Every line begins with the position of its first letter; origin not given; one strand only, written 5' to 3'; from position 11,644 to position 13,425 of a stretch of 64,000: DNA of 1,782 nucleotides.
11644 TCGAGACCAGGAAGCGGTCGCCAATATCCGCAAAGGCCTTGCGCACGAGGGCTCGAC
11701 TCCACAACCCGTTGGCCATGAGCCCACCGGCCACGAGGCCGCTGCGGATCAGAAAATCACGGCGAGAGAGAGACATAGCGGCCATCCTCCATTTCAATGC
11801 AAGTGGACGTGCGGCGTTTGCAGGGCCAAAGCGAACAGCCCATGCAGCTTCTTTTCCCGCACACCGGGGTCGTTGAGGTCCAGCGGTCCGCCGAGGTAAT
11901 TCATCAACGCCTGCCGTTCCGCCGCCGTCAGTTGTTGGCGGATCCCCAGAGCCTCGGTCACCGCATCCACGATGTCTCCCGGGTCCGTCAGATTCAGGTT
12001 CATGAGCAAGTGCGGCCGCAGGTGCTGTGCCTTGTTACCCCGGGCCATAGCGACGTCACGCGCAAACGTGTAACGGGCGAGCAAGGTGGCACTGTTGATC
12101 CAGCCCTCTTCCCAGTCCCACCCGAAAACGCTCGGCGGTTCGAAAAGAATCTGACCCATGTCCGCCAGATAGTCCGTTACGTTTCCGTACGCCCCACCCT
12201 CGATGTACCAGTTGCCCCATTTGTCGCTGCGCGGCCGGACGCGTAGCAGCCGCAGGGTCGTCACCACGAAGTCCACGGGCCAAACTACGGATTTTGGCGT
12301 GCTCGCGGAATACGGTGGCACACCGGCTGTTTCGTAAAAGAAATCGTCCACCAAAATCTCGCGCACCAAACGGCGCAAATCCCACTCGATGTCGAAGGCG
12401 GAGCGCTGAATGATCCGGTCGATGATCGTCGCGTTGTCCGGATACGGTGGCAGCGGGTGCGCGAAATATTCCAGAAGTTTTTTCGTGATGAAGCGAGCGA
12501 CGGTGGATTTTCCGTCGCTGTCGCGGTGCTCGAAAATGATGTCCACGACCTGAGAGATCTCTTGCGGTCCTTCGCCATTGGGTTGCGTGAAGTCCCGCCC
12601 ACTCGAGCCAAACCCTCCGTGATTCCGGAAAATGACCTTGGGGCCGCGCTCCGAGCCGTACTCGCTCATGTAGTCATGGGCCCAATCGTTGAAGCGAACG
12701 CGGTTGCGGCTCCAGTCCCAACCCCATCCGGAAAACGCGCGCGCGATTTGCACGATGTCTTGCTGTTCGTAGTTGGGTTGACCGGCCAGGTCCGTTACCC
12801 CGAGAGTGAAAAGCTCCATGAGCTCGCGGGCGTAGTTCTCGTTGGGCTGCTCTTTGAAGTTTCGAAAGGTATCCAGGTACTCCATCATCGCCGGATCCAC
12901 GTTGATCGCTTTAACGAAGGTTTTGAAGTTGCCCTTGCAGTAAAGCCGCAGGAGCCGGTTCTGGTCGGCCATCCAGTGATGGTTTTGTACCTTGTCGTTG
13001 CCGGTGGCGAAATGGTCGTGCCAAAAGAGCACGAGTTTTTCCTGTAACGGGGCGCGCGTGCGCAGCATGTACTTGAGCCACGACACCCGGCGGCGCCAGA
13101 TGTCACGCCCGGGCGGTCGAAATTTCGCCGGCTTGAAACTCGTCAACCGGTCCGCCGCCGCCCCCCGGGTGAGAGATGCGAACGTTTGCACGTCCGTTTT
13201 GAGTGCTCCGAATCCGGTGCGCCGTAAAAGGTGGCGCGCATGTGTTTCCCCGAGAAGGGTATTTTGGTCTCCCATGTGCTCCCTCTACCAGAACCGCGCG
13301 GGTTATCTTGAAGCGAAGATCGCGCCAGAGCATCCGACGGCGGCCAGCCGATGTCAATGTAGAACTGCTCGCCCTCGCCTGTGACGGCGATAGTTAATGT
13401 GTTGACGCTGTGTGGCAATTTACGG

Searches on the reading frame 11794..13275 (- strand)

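Call 58: search_protein_families(library=pfam, proteins=[window:11794-13275:-], max_evalue=0.00001)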
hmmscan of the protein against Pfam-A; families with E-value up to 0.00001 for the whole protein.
window:11794-13275:- (493 aa): 1 family
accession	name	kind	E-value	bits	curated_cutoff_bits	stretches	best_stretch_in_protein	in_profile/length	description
PF08811.16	DUF1800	-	3.3e-83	280.6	26.1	1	15-488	1-415/419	Protein of unknown function (DUF1800)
